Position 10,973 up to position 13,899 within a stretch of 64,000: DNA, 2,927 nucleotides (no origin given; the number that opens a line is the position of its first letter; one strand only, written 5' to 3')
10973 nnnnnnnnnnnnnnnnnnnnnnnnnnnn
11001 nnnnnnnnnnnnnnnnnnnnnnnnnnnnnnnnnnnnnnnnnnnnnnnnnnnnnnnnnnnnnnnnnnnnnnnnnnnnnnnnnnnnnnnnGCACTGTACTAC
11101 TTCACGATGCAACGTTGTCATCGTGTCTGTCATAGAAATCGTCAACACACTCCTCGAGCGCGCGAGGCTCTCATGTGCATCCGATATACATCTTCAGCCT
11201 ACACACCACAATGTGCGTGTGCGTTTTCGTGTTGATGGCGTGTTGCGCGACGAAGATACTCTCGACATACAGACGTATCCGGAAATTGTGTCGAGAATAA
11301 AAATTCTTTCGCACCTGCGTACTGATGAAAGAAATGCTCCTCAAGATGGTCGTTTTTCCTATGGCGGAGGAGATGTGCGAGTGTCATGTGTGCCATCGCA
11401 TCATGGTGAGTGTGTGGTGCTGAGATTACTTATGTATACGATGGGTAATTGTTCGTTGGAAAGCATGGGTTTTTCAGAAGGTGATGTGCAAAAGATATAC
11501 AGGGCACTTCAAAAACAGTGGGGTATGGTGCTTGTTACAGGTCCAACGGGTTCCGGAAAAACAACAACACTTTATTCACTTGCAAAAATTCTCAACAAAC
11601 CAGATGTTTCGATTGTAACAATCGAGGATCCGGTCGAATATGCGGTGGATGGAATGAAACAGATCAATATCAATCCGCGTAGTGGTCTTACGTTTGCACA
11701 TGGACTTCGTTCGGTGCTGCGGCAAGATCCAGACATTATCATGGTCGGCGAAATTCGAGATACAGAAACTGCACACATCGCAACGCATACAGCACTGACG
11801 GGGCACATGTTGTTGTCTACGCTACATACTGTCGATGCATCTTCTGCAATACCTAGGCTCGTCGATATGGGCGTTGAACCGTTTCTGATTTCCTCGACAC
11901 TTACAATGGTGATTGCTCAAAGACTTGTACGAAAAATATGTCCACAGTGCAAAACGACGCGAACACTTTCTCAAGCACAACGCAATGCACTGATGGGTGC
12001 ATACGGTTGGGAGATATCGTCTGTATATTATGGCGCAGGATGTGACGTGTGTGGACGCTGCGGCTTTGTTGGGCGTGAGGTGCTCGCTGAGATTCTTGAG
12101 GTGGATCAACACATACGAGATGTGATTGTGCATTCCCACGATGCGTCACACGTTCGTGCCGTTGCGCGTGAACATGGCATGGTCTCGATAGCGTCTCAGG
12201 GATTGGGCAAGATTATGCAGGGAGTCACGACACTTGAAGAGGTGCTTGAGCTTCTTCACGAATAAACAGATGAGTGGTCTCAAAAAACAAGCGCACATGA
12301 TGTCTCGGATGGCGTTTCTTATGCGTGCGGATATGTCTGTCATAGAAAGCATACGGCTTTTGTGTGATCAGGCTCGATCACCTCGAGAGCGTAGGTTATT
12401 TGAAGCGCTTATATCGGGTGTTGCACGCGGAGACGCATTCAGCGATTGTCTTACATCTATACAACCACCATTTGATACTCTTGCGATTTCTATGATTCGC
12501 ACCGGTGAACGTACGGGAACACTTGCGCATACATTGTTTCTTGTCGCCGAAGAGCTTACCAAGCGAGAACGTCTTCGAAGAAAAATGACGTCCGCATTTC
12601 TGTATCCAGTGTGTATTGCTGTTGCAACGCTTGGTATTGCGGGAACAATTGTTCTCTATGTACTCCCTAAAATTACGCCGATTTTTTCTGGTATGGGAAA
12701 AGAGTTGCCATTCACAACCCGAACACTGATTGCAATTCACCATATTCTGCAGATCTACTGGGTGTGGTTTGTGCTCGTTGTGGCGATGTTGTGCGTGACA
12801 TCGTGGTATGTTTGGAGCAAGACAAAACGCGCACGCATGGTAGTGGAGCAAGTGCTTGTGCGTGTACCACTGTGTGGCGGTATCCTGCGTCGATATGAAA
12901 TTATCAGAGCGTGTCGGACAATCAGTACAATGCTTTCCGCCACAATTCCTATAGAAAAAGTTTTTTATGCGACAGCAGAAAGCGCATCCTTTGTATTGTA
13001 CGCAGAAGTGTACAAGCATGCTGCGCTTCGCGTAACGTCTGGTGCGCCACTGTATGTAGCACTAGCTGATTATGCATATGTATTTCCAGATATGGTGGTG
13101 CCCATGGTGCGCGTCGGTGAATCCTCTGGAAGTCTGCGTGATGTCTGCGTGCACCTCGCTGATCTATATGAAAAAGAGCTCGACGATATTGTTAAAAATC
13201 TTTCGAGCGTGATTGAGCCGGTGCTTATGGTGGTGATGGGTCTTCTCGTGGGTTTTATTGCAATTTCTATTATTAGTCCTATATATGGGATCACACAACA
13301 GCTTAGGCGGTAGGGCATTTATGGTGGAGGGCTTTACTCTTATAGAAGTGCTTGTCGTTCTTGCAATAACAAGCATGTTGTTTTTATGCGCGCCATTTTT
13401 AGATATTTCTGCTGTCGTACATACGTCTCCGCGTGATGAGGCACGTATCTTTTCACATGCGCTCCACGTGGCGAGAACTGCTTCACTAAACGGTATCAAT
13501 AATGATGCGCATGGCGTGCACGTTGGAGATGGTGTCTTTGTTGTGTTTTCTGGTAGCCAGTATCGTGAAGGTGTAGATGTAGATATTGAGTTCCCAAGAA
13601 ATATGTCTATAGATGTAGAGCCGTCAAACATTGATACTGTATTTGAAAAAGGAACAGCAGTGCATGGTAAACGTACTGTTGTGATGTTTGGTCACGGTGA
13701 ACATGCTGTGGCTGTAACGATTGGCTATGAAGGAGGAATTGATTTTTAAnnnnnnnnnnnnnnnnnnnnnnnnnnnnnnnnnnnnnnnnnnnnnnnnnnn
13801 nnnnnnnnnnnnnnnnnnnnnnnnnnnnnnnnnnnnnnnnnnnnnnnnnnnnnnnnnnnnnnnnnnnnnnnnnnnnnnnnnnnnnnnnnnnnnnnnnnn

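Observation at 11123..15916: Type IV pilus locus with a pilin fused to an LVIVD-repeat beta-propeller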

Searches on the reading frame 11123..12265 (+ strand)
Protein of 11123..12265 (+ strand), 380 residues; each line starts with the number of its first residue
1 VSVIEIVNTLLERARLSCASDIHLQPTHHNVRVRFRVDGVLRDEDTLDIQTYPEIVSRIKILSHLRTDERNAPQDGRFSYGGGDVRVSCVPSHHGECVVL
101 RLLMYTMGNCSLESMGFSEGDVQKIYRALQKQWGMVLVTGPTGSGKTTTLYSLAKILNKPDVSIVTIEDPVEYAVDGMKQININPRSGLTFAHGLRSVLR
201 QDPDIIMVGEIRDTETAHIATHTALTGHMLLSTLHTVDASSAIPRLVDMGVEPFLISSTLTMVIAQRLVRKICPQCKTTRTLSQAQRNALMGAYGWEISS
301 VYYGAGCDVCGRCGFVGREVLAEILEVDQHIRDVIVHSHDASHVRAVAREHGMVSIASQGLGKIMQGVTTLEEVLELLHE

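Call 3: search_protein_families(library=pfam, proteins=[window:11123-12265:+], max_evalue=1)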
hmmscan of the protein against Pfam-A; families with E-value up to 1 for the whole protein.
window:11123-12265:+ (380 aa): 37 families (the best 25 are shown)
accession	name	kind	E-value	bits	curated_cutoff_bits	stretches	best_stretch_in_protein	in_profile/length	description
PF00437.27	T2SSE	-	3.6e-117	391.6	24.9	1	3-375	8-369/370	Type II/IV secretion system protein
PF20720.3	nSTAND3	-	6.2e-05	23.2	27.2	1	122-171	7-55/155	Novel STAND NTPase 3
PF25199.1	nSTAND_NTPase5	-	0.00011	22.5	34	1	129-172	37-81/145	Novel STAND NTPase 5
PF13191.12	AAA_16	-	0.00018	22.5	32.6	1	128-173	19-63/167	AAA ATPase domain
PF13401.12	AAA_22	-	0.00027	21.7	27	1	134-171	6-43/130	AAA domain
PF13604.12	AAA_30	-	0.00061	20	27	1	125-165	10-50/191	AAA domain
PF13086.12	AAA_11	-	0.0028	17.9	27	1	121-158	6-42/257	AAA domain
PF00448.28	SRP54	-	0.0032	17.6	22.7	1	135-164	3-32/196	SRP54-type protein, GTPase domain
PF03215.21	Rad17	-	0.0033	17.8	23.8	1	131-158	45-70/186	Rad17 P-loop domain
PF13555.12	AAA_29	-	0.0034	17.5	27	1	133-157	22-46/61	P-loop containing region of AAA domain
PF13245.12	AAA_19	-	0.0061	17.2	25.1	1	134-162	12-41/134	AAA domain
PF00004.35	AAA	-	0.0084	17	21.2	1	136-165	1-30/131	ATPase family associated with various cellular activities (AAA)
PF12775.13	AAA_7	-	0.0088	16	25.8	1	127-167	27-67/181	P-loop containing dynein motor region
PF04851.21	ResIII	-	0.012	16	22.5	1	123-159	13-49/164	Type III restriction enzyme, res subunit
PF13173.12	AAA_14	-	0.015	15.8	27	1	135-173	4-43/129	AAA domain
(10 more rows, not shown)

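Call 4: search_protein_families(library=ncbifam, proteins=[window:11123-12265:+], max_evalue=1)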
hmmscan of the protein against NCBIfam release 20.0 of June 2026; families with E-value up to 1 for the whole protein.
window:11123-12265:+ (380 aa): 58 families (the best 25 are shown)
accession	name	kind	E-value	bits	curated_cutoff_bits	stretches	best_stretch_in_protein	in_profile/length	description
TIGR02533.1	type_II_gspE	equivalog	1.8e-140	468.8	630.25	1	3-376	109-484/486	type II secretion system ATPase GspE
TIGR02538.1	type_IV_pilB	equivalog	1e-127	427.1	675.65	1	3-376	181-560/564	type IV-A pilus assembly ATPase PilB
NF007755.0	PRK10436.1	equivalog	1.1e-114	383.6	617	1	2-377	84-458/465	type II secretion system protein GspE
NF053534.1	T4PilAsmATPsTfpB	equivalog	9.3e-114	380.9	850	1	3-377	201-581/584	type IV pilus assembly ATPase TfpB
NF041000.1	ATPase_ComGA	equivalog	3.9e-73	245.7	300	1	9-270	2-266/267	competence type IV pilus ATPase ComGA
TIGR01420.1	pilT_fam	subfamily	6.7e-50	170.2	319.1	1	8-272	3-271/343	PilT/PilU family type 4a pilus ATPase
TIGR02525.1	plasmid_TraJ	equivalog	1.9e-28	99.5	368.3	1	112-269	132-298/372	plasmid transfer ATPase TraJ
TIGR02524.1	dot_icm_DotB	equivalog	4.4e-24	85.3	463.3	1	123-269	124-285/358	Dot/Icm type IV secretion system ATPase DotB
NF058587.1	archaellum_moto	equivalog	9.7e-17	60.9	550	1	135-250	277-397/527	archaellum flagellar ATPase motor FlaI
TIGR03819.1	heli_sec_ATPase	hypoth_equivalog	2.8e-16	59.6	373.15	1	54-264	98-315/340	TadA family conjugal transfer-associated ATPase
TIGR02782.1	TrbB_P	equivalog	1.2e-14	54.4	304.55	1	118-249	122-255/303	P-type conjugative transfer ATPase TrbB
NF010407.0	PRK13833.1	subfamily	1.2e-13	51.2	499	1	118-252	130-265/323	conjugal transfer protein TrbB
TIGR02788.1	VirB11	equivalog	6e-13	48.5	249.95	1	131-251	142-267/308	P-type DNA transfer ATPase VirB11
NF010469.0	PRK13894.1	subfamily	1.4e-10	41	508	1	123-247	140-265/320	conjugal transfer ATPase TrbB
NF053672.1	bindosome_BasE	exception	1.8e-09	36.9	1000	1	136-265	273-408/512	bindosome assembly system ATPase subunit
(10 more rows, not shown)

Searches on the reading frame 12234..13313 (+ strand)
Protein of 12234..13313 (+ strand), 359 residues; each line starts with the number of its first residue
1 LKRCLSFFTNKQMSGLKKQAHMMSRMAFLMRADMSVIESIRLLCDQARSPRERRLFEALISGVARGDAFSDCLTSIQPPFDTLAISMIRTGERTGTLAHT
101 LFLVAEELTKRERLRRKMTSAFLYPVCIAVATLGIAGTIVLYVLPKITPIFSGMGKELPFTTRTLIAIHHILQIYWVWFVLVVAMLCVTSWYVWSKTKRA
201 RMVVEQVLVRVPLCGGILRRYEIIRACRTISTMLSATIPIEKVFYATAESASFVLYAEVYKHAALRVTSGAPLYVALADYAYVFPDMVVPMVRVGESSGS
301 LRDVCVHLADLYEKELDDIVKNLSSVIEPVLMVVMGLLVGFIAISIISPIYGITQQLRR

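Call 3: search_protein_families(library=pfam, proteins=[window:12234-13313:+], max_evalue=1)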
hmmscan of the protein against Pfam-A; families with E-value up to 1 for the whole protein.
window:12234-13313:+ (359 aa): 3 families
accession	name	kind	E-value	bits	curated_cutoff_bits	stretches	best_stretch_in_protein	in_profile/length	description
PF00482.28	T2SSF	-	2.3e-48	163.7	25.2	2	226-349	1-125/125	Type II secretion system (T2SS), protein F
PF23858.1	DUF7220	-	0.038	14.8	28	1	323-357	5-39/70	Family of unknown function (DUF7220)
PF02687.27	FtsX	-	0.47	11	25.5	1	120-199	46-117/120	FtsX-like permease C-terminal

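Call 4: search_protein_families(library=ncbifam, proteins=[window:12234-13313:+], max_evalue=1)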
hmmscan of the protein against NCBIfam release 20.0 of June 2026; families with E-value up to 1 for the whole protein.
window:12234-13313:+ (359 aa): 7 families
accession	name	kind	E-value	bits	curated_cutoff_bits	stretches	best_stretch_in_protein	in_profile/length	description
TIGR02120.1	GspF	equivalog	2.8e-72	244.2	424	1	14-356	60-400/401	type II secretion system inner membrane protein GspF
NF052607.1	T4PiliAsmPilCThrm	equivalog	1.4e-60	205.5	700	1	11-357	60-404/406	type IV pilus assembly protein PilC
NF007861.0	PRK10573.1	equivalog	2.9e-59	201.1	401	1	12-355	54-396/401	protein transport protein HofC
NF052606.1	T4PiliAsmPilCMyx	equivalog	9.4e-58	196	700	1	25-356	88-417/419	type IV pilus assembly protein PilC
NF047826.1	T3SSXpsF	equivalog_domain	2.9e-41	141.6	650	1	10-356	60-403/405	type II secretion system protein XpsF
NF041012.2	T4P_ComGB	equivalog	4.6e-35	121.5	240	1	17-353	1-330/332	competence type IV pilus assembly protein ComGB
NF033466.0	blaRCP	exception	0.07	12.3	600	1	188-226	56-93/293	RCP family class A beta-lactamase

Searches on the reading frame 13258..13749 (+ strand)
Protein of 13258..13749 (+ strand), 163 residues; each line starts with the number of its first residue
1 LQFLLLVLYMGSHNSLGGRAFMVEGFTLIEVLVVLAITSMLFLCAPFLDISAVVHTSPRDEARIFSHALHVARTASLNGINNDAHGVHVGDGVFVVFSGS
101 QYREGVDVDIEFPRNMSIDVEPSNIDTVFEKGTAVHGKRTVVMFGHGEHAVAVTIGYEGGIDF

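Call 3: search_protein_families(library=pfam, proteins=[window:13258-13749:+], max_evalue=1)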
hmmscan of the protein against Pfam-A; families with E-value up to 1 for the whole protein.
window:13258-13749:+ (163 aa): 1 family
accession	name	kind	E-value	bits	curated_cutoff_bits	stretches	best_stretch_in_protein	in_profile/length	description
PF07963.17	N_methyl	-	4.8e-05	23.2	21.2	1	25-42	6-23/27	Prokaryotic N-terminal methylation motif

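Call 4: search_protein_families(library=ncbifam, proteins=[window:13258-13749:+], max_evalue=1)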
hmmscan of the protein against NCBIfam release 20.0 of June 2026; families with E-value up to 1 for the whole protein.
window:13258-13749:+ (163 aa): 15 families
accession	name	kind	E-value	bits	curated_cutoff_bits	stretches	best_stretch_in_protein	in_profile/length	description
TIGR02532.1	IV_pilin_GFxxxE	domain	1.4e-05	24.7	16.3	1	25-43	3-21/24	prepilin-type N-terminal cleavage/methylation domain-containing protein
NF040982.1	ComGD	equivalog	0.00011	22.7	70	1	24-52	2-29/139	competence type IV pilus minor pilin ComGD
NF040999.1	pilin_ComGC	equivalog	0.00043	20.4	75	1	24-44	2-22/84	competence type IV pilus major pilin ComGC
NF041002.1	pilin_ComGF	equivalog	0.00076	19.7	80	1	24-48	2-26/139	competence type IV pilus minor pilin ComGF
TIGR01708.2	typeII_sec_gspH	equivalog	0.0027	17.7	80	1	24-44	2-22/169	type II secretion system minor pseudopilin GspH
NF007848.0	PRK10557.1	equivalog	0.0038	16.6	120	1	23-45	10-32/192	prepilin peptidase-dependent protein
TIGR01707.1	gspI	equivalog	0.0052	17.3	44.35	1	25-43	1-19/101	type II secretion system minor pseudopilin GspI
NF041013.1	T4P_ComGE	equivalog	0.02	15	49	1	23-42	3-22/83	competence type IV pilus minor pilin ComGE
TIGR01710.1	typeII_sec_gspG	equivalog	0.036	14.1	88.85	1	25-42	2-19/134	type II secretion system major pseudopilin GspG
TIGR02596.1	TIGR02596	subfamily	0.038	14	70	1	26-49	1-24/196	Verru_Chthon cassette protein D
NF007862.0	PRK10574.1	equivalog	0.11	12.6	138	1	24-41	5-22/145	prepilin peptidase-dependent pilin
NF007800.0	PRK10506.1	equivalog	0.12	12.2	158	1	24-42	9-27/163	prepilin peptidase-dependent protein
TIGR01711.1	gspJ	equivalog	0.15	11.9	64.85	1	25-45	2-22/192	type II secretion system minor pseudopilin GspJ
NF038303.1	EPS_HpsB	equivalog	0.25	11.3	150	1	24-52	3-32/211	hormogonium polysaccharide secretion pseudopilin HpsB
NF038304.1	EPS_HpsC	equivalog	0.26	10.8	200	1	23-62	20-58/318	hormogonium polysaccharide secretion pseudopilin HpsC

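Call 61: search_protein_families(library=pfam, alignment_id=A5, max_evalue=1)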
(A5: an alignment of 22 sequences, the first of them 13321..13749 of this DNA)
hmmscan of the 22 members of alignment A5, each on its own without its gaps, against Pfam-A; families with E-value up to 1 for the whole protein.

A. member 1, window:13321-13749:+ (142 aa): 1 family
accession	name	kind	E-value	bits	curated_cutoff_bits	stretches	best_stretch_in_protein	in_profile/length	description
PF07963.17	N_methyl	-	3.3e-05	23.7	21.2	1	4-21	6-23/27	Prokaryotic N-terminal methylation motif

B. families by the number of members that match (of 22 scanned): 12 families
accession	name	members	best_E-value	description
PF07963.17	N_methyl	22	2.4e-09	Prokaryotic N-terminal methylation motif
PF12019.13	GspH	4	0.00026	Type II transport protein GspH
PF08454.17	RIH_assoc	1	0.011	RyR and IP3R Homology associated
PF09581.16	Spore_III_AF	1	0.049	Stage III sporulation protein AF (Spore_III_AF)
PF16964.10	TadF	1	0.075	Putative tight adherence pilin protein F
PF19752.4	DUF6239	1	0.11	Family of unknown function (DUF6239)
PF20088.4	DUF6480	1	0.11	Family of unknown function (DUF6480)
PF04451.17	Capsid_NCLDV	1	0.11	Large eukaryotic DNA virus major capsid protein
PF04415.17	DUF515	1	0.12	Protein of unknown function (DUF515)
PF06182.17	ABC2_membrane_6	1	0.13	ABC-2 family transporter protein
PF23488.1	YKL065W-A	1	0.16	YKL065W-A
PF11337.13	DUF3139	1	0.36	Protein of unknown function (DUF3139)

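Call 62: search_solved_structures(query=A5, max_evalue=5)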
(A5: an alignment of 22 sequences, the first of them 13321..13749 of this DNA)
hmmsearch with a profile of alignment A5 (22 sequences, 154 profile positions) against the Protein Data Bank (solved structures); distinct sequences matched with E-value up to 5: 23.
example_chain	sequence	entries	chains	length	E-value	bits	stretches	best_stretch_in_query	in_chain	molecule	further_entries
7tgg_A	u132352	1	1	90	3.1e-08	36.7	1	7-68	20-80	Geopilin domain 1 protein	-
9egp_A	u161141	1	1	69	1.4e-07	34.6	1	9-53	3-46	Geopilin domain 1 protein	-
9laa_A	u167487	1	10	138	3.9e-06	29.9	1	9-38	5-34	Type IV pilin protein PilA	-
2m7g_A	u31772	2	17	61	1.8e-05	27.7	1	17-69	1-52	Geopilin domain 1 protein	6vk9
8tj2_C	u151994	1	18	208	0.0002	24.3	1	17-64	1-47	Type IV major pilin protein PilA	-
6gv9_A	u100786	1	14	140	0.0003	23.8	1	17-57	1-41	Prepilin peptidase-dependent protein D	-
3sok_A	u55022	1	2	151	0.0016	21.4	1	17-49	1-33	Fimbrial protein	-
8p3b_A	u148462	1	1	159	0.0027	20.7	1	17-50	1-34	Fimbrial protein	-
2hi2_A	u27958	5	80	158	0.003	20.5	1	17-50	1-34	Fimbrial protein | PilA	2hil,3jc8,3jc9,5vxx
9lab_B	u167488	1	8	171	0.0033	20.4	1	12-37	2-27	MSHA major pilin subunit MshA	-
1ay2_A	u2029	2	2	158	0.0037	20.2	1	17-50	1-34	TYPE 4 PILIN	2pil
8tum_e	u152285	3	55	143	0.004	20.1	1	17-128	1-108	Type IV major pilin protein PilA | Pilin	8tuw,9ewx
5kua_A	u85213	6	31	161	0.0047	19.9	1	17-50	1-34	pilin | Neisseria meningitidis PilE variant SB-GATDH | Neisseria meningitidis PilE, SB-DATDH variant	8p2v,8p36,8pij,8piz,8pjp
8pfb_G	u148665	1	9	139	0.0047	19.9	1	17-61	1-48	Type IV pilin PilE1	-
1oqw_A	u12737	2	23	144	0.0055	19.7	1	17-45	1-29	Fimbrial protein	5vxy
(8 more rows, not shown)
